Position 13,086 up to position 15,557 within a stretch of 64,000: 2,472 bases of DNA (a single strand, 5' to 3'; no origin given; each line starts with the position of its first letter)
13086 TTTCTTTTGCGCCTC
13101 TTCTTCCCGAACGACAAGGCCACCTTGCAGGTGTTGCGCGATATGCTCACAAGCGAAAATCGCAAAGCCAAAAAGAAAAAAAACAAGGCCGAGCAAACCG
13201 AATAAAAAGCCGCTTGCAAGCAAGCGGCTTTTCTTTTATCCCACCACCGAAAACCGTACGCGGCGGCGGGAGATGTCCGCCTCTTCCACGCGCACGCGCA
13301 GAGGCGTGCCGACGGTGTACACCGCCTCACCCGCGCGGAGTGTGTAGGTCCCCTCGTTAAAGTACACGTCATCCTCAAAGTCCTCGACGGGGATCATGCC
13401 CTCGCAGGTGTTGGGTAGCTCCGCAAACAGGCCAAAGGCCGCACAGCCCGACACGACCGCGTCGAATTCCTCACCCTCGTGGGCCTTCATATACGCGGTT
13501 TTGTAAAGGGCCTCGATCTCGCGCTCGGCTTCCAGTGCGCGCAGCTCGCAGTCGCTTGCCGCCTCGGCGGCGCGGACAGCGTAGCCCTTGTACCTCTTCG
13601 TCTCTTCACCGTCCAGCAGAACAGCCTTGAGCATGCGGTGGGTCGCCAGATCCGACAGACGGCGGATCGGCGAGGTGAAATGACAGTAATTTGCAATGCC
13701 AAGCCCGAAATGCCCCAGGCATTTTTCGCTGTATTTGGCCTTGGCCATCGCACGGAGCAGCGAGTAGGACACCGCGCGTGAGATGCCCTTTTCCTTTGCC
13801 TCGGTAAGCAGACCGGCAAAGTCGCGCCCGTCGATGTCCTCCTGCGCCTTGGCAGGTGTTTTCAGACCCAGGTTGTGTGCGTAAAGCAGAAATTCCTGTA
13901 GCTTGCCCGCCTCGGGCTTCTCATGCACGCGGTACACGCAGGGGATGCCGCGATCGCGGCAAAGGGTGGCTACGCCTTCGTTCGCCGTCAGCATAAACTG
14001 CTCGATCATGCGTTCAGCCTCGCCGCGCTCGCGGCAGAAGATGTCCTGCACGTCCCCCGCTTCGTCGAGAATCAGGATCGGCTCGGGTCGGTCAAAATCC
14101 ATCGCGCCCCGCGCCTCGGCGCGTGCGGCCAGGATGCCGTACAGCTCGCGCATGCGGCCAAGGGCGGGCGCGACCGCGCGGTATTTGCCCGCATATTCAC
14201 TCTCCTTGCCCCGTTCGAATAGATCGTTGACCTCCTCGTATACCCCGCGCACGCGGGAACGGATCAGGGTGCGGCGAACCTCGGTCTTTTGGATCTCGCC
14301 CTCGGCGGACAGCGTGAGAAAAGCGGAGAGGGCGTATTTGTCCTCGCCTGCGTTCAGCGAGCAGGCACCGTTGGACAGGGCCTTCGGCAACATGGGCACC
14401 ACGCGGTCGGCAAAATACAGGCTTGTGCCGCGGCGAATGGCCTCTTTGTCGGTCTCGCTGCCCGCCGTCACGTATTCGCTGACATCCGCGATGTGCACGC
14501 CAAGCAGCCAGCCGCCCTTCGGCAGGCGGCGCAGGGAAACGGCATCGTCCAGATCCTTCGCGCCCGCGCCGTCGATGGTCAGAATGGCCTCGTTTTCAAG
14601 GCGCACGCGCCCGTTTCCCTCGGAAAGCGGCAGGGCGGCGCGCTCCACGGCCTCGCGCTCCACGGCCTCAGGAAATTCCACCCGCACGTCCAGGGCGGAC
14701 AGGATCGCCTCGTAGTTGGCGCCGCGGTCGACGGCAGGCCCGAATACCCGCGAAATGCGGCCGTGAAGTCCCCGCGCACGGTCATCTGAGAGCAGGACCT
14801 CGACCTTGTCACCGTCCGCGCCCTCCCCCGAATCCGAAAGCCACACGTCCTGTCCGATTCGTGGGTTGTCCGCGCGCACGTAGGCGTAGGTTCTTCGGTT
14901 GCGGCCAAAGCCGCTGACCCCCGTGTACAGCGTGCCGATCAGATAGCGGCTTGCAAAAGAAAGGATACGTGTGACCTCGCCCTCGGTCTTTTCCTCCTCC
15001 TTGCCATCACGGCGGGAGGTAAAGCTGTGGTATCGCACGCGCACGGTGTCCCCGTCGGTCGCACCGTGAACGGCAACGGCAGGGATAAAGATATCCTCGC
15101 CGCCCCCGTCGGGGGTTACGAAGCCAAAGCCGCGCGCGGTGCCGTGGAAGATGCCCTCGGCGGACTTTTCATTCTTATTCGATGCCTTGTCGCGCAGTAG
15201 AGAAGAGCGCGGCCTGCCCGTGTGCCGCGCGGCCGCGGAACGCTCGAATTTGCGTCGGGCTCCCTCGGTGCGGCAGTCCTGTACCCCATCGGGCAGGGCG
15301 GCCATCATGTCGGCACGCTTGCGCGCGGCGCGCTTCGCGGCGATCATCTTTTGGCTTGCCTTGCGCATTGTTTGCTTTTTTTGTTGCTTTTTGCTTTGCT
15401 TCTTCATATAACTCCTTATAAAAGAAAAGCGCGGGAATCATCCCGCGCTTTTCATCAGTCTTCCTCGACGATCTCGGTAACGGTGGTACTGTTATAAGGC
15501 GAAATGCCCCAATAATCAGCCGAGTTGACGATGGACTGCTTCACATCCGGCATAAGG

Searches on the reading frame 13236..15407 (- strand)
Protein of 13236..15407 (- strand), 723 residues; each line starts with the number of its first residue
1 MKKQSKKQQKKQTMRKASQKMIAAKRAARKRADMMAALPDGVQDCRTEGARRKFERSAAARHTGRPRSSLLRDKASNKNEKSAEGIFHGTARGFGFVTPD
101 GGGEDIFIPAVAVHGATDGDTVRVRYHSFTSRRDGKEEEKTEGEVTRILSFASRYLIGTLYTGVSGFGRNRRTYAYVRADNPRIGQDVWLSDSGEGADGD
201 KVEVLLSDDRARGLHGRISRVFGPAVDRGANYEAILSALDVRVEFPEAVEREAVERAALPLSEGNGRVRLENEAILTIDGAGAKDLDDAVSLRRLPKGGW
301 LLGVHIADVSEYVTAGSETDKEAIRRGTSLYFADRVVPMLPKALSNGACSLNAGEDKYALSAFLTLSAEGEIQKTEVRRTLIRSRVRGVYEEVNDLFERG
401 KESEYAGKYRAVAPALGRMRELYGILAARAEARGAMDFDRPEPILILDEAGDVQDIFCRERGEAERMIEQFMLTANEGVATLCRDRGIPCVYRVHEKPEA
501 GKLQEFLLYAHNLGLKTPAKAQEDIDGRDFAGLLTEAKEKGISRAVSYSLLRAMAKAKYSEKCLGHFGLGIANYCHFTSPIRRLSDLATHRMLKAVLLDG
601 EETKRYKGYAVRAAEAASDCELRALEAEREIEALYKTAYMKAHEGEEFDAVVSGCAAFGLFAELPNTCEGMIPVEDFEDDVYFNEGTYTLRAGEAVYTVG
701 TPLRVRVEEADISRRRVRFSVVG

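Call 95: find_encoding_contigs(protein=window:13236-15407:-, flank=10000, max_places=1)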
Protein window:13236-15407:- (723 aa): 9 contigs read that carry it; 1 place shown.
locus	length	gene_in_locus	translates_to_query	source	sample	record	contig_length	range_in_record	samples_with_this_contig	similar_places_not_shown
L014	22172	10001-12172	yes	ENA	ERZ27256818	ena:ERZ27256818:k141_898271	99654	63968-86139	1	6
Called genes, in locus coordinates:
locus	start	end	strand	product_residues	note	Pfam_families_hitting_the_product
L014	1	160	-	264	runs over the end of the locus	PF01261:AP_endonuc_2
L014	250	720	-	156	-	PF16112:DUF4830 (weak)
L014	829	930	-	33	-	-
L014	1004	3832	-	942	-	PF00005:ABC_tran (faint), PF02463:SMC_N (faint), PF13191:AAA_16 (faint), PF13304:AAA_21 (faint), PF13476:AAA_23 (faint), PF13555:AAA_29 (faint), PF17760:UvrA_inter, PF17755:UvrA_DNA-bind, +1 more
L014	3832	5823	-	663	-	PF00270:DEAD (faint), PF04851:ResIII, PF17757:UvrB_inter, PF27431:UvrB_3rd, PF00271:Helicase_C, PF12344:UvrB, PF02151:UVR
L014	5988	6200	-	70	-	PF12844:HTH_19, PF13560:HTH_31, PF01381:HTH_3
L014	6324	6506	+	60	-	PF20648:DUF6809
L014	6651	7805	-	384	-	PF00149:Metallophos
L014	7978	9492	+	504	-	-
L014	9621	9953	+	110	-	PF03840:SecG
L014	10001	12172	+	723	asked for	PF08206:OB_RNB, PF17876:CSD2, PF00773:RNB, PF00575:S1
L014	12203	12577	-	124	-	-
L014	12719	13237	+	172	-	PF01928:CYTH (weak)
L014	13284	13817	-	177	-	PF00719:Pyrophosphatase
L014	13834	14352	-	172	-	PF14512:TM1586_NiRdase (faint), PF00881:Nitroreductase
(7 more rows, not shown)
